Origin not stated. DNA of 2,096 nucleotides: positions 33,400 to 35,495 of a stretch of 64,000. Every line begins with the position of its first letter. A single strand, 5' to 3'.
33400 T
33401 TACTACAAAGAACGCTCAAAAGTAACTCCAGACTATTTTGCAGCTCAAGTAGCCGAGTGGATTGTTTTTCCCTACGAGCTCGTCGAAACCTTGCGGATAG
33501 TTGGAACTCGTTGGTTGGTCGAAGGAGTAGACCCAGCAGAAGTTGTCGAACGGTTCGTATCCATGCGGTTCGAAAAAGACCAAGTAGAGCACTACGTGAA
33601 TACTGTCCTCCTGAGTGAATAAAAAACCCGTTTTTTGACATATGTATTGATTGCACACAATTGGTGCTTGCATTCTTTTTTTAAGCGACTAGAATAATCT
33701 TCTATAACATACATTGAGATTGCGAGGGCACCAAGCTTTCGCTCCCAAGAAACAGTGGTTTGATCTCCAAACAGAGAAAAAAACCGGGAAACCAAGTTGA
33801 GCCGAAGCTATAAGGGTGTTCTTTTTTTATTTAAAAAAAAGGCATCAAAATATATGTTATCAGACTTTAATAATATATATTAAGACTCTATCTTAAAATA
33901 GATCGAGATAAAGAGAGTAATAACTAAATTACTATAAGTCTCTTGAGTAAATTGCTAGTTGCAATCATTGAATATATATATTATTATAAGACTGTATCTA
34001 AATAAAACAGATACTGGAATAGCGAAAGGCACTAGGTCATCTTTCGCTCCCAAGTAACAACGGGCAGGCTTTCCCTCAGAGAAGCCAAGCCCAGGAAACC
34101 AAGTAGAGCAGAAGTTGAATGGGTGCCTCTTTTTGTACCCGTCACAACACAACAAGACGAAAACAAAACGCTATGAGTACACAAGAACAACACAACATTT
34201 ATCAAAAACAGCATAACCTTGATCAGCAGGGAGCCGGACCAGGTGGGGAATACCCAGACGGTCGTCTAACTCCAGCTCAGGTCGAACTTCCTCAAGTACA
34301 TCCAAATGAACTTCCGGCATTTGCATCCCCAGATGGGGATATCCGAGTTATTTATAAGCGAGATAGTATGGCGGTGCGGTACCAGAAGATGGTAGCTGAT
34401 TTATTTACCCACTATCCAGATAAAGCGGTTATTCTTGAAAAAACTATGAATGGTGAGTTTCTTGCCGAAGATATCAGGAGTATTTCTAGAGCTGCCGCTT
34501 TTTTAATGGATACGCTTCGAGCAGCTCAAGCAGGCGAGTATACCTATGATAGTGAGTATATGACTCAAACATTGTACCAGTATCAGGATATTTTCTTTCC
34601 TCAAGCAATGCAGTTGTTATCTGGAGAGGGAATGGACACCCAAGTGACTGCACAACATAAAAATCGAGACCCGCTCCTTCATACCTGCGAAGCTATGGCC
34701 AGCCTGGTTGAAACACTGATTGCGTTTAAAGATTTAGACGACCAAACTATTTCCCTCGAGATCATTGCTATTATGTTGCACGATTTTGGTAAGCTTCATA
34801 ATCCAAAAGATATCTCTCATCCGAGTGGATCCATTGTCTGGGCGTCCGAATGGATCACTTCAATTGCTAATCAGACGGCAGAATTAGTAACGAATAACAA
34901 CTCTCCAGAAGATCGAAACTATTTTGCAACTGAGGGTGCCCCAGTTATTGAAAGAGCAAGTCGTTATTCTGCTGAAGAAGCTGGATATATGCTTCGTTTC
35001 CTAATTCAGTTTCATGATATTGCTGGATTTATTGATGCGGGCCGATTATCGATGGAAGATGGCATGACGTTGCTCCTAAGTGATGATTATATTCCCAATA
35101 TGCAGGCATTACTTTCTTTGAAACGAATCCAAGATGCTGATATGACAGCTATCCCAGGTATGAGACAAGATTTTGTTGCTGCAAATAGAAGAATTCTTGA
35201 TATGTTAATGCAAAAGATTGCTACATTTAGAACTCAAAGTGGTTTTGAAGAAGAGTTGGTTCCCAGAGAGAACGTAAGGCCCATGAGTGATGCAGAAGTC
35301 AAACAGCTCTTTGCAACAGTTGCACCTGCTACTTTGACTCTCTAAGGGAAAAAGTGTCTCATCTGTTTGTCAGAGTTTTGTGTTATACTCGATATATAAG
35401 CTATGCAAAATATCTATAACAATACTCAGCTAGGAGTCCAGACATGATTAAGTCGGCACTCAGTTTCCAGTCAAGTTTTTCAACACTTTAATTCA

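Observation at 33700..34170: Two tandem copies of an unclassified ~110-nt structured-RNA-like element upstream of an HD-domain gene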

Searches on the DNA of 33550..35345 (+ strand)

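Call 4: search_rna_families(source=window, start=33550, end=34250, threshold=evalue, max_evalue=10, show_alignments=4)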
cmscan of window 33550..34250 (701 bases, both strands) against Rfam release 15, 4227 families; matches with E-value up to 10: 7.
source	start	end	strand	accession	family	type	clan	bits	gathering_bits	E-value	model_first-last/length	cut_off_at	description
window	33917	33974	-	RF00293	snoM1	Gene; snRNA; snoRNA; HACA-box;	-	18.2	40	3.7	1-99/99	no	Small nucleolar RNA snoM1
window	33615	33711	-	RF02512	PYLIS_5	Cis-reg;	-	17.7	60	3.8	1-100/100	no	Pyrrolysine insertion sequence transposase 1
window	33619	33681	+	RF01403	STnc290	Gene; sRNA;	-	15.5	60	8.3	1-65/65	no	STnc290 Hfq binding RNA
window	33955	34006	+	RF02350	psRNA6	Gene; sRNA;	-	13.4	60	0.26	1-333/333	no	Nitrosomonas sRNA psRNA6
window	33998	34067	+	RF01985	ZEB2_AS1_2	Gene; lncRNA;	-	13.2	70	2.2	1-61/61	no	ZEB2 antisense RNA 1 conserved region 2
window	34062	34109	+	RF01834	fiv_FSE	Cis-reg; frameshift_element;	-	12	53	9.3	1-35/35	no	ribosomal frameshift site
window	33853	33900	+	RF02350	psRNA6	Gene; sRNA;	-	8.4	60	9.8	1-333/333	no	Nitrosomonas sRNA psRNA6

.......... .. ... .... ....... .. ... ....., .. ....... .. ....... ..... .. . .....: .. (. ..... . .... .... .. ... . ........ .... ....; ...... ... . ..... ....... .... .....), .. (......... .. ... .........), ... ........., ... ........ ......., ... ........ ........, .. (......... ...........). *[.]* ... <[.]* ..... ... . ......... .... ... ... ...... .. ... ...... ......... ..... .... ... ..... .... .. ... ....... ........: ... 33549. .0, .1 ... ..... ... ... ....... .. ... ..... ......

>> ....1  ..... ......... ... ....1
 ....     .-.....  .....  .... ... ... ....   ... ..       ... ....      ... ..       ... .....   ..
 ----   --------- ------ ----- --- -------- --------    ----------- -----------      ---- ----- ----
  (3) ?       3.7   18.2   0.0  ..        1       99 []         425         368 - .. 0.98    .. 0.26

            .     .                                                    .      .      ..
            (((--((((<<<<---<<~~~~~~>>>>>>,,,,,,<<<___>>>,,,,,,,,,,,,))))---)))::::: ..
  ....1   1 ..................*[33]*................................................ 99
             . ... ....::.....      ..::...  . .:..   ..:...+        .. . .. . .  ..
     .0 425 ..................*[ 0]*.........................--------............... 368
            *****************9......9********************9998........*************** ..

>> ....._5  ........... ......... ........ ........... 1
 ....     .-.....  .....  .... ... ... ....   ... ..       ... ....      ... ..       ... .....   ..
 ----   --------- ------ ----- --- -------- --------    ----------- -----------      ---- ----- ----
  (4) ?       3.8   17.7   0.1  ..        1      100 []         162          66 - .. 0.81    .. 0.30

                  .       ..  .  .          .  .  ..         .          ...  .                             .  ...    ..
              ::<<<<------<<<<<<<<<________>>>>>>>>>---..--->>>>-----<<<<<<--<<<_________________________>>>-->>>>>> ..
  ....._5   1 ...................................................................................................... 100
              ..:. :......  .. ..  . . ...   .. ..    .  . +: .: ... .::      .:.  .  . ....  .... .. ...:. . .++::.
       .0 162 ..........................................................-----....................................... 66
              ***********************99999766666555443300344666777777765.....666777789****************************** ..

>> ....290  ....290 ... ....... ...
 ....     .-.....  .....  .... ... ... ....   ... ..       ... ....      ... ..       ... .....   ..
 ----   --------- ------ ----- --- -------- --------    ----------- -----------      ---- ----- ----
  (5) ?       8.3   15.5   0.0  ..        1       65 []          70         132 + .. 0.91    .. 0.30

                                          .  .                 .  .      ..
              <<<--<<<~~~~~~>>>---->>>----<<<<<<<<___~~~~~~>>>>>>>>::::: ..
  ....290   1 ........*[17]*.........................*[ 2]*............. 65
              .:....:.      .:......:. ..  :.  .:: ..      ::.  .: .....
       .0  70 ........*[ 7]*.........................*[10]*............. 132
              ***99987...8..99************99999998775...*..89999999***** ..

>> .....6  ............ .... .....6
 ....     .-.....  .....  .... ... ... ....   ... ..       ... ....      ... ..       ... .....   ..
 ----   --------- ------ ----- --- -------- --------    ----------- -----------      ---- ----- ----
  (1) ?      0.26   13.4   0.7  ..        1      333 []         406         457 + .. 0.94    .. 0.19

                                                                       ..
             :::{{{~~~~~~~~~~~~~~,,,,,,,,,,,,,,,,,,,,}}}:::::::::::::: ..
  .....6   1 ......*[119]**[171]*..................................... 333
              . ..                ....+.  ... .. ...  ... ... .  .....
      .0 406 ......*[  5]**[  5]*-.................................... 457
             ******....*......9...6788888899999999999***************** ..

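Call 39: build_rna_model(alignment_id=A2, structure=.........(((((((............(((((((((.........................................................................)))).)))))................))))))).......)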
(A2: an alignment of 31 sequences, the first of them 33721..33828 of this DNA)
Model R1 built from alignment A2 (31 sequences, 150 columns); structure: as given.
model positions 102; base pairs 16; branch points 0; effective number of sequences 2.52; information 0.59 bits per position. Calibrated on 0.2 Mb of random sequence (short: E-values are rough).
structure used (alignment columns):
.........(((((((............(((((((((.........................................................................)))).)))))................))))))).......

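Call 40: search_with_rna_model(model_id=R1, sources=[window, L001, L002, L003, L004, L005, L006, L007, L008, L009, L010, L011, L012, L013, L014, L015, L016, L017, L018, L019, L020, L021, L022, L023, L024, L025, L026, L027, L028, L029, L030, L031, L032], max_evalue=1, make_alignment=true)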
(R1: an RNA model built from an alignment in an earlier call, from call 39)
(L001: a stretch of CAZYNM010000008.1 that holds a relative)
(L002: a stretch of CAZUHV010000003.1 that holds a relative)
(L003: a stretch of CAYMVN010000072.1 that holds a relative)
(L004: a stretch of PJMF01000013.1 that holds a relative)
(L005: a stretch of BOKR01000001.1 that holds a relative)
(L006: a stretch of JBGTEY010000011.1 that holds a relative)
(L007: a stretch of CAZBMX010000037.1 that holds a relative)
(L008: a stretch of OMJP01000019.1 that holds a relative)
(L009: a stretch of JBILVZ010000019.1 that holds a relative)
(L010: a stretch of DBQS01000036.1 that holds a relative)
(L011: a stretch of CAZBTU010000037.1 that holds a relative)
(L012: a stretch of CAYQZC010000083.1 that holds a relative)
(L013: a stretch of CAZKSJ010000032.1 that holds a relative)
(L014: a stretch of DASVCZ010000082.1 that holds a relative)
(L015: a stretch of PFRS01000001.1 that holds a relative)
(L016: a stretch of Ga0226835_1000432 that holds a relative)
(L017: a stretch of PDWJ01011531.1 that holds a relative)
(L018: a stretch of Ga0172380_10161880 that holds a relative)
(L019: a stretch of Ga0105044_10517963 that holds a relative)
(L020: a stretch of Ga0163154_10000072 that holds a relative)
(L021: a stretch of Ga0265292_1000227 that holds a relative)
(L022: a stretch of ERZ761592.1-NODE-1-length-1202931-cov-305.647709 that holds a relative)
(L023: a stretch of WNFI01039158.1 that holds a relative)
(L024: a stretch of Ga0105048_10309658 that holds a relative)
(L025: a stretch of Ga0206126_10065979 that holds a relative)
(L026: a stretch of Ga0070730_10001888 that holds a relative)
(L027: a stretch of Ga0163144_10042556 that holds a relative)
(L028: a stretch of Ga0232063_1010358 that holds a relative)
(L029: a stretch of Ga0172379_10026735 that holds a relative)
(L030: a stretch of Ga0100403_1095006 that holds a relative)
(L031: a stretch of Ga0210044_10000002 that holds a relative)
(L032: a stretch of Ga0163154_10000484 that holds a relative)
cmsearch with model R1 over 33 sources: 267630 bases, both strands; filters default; matches with E-value up to 1: 38.
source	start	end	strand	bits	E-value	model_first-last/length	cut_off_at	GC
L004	3421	3515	-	88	5.1e-18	1-102/102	no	0.51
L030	200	302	-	87.8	5.7e-18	1-102/102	no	0.47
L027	5600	5692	-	86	1.6e-17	1-102/102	no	0.45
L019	1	93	-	85.8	1.7e-17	1-102/102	no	0.45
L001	3670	3777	+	85.2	2.4e-17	1-102/102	no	0.43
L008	2117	2220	+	84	4.6e-17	1-102/102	no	0.48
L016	589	682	+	83.1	7.5e-17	1-102/102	no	0.48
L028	8551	8644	+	83.1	7.5e-17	1-102/102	no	0.48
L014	302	401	-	82.8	8.8e-17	1-102/102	no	0.53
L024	1538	1627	+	80.9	2.5e-16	1-102/102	no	0.46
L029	5480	5586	-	80.8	2.8e-16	1-102/102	no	0.46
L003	4513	4616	-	80.2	3.8e-16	1-102/102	no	0.45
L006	4285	4384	-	79.9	4.5e-16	1-102/102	no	0.44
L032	2394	2483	+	79.6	5.2e-16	1-102/102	no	0.49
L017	159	267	+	79.4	6e-16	1-102/102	no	0.43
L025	1525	1629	-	79.3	6.2e-16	1-102/102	no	0.47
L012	4126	4216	-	78.2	1.1e-15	1-102/102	no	0.43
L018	335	426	-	76.9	2.4e-15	1-102/102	no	0.51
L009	3208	3301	-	76.5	2.9e-15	1-102/102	no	0.43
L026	7207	7299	-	74.9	7.1e-15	1-102/102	no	0.49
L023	1235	1328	+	74.2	1e-14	1-102/102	no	0.56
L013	1974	2076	+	74.1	1.1e-14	1-102/102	no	0.44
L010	5165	5267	+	73.6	1.4e-14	1-102/102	no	0.43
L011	7439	7552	-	71.3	5.2e-14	1-102/102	no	0.45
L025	1218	1329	-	69.8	1.2e-13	1-102/102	no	0.52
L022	1228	1315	+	68.5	2.4e-13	1-102/102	no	0.48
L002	6238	6369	+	68.4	2.5e-13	1-102/102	no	0.36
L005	2938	3059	+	68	3.1e-13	1-102/102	no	0.42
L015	1335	1441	-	66.6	6.7e-13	1-102/102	no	0.44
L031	991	1097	-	66.6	6.7e-13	1-102/102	no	0.44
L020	10471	10556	-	62.9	5.3e-12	1-102/102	no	0.51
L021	12862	12965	-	59.3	3.8e-11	1-102/102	no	0.44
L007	4003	4137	+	59.1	4.1e-11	1-102/102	no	0.49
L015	988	1109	-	54.4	5.5e-10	1-102/102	no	0.51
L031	644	765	-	54.4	5.5e-10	1-102/102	no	0.51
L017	482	602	+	52.4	1.7e-09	1-102/102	no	0.51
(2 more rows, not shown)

Alignment A3: 38 matches aligned to the model, 141 columns, each read 5' to 3' on its own strand. Consensus structure (alignment columns), stored with it:
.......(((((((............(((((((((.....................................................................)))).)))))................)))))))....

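Call 71: search_with_rna_model(model_id=R1, sources=[L033, L034, L035, L036], max_evalue=1, show_alignments=6)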
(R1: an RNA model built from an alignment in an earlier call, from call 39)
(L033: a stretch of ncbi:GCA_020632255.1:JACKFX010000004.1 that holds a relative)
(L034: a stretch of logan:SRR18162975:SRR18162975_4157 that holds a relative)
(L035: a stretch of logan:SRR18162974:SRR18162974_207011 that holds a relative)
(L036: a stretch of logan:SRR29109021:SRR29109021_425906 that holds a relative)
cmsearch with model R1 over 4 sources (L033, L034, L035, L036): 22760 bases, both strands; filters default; matches with E-value up to 1: 8.
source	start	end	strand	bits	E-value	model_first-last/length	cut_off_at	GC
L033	2516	2617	+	80.2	3.2e-17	1-102/102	no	0.4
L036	932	1038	+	72.8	1.9e-15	1-102/102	no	0.43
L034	2494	2604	+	61.7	8.5e-13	1-102/102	no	0.45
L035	59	169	+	61.7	8.5e-13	1-102/102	no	0.45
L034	2842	2958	+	60.2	2e-12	1-102/102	no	0.54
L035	407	523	+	60.2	2e-12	1-102/102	no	0.54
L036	1231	1347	+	59.9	2.3e-12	1-102/102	no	0.53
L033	2809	2928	+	51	3e-10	1-102/102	no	0.5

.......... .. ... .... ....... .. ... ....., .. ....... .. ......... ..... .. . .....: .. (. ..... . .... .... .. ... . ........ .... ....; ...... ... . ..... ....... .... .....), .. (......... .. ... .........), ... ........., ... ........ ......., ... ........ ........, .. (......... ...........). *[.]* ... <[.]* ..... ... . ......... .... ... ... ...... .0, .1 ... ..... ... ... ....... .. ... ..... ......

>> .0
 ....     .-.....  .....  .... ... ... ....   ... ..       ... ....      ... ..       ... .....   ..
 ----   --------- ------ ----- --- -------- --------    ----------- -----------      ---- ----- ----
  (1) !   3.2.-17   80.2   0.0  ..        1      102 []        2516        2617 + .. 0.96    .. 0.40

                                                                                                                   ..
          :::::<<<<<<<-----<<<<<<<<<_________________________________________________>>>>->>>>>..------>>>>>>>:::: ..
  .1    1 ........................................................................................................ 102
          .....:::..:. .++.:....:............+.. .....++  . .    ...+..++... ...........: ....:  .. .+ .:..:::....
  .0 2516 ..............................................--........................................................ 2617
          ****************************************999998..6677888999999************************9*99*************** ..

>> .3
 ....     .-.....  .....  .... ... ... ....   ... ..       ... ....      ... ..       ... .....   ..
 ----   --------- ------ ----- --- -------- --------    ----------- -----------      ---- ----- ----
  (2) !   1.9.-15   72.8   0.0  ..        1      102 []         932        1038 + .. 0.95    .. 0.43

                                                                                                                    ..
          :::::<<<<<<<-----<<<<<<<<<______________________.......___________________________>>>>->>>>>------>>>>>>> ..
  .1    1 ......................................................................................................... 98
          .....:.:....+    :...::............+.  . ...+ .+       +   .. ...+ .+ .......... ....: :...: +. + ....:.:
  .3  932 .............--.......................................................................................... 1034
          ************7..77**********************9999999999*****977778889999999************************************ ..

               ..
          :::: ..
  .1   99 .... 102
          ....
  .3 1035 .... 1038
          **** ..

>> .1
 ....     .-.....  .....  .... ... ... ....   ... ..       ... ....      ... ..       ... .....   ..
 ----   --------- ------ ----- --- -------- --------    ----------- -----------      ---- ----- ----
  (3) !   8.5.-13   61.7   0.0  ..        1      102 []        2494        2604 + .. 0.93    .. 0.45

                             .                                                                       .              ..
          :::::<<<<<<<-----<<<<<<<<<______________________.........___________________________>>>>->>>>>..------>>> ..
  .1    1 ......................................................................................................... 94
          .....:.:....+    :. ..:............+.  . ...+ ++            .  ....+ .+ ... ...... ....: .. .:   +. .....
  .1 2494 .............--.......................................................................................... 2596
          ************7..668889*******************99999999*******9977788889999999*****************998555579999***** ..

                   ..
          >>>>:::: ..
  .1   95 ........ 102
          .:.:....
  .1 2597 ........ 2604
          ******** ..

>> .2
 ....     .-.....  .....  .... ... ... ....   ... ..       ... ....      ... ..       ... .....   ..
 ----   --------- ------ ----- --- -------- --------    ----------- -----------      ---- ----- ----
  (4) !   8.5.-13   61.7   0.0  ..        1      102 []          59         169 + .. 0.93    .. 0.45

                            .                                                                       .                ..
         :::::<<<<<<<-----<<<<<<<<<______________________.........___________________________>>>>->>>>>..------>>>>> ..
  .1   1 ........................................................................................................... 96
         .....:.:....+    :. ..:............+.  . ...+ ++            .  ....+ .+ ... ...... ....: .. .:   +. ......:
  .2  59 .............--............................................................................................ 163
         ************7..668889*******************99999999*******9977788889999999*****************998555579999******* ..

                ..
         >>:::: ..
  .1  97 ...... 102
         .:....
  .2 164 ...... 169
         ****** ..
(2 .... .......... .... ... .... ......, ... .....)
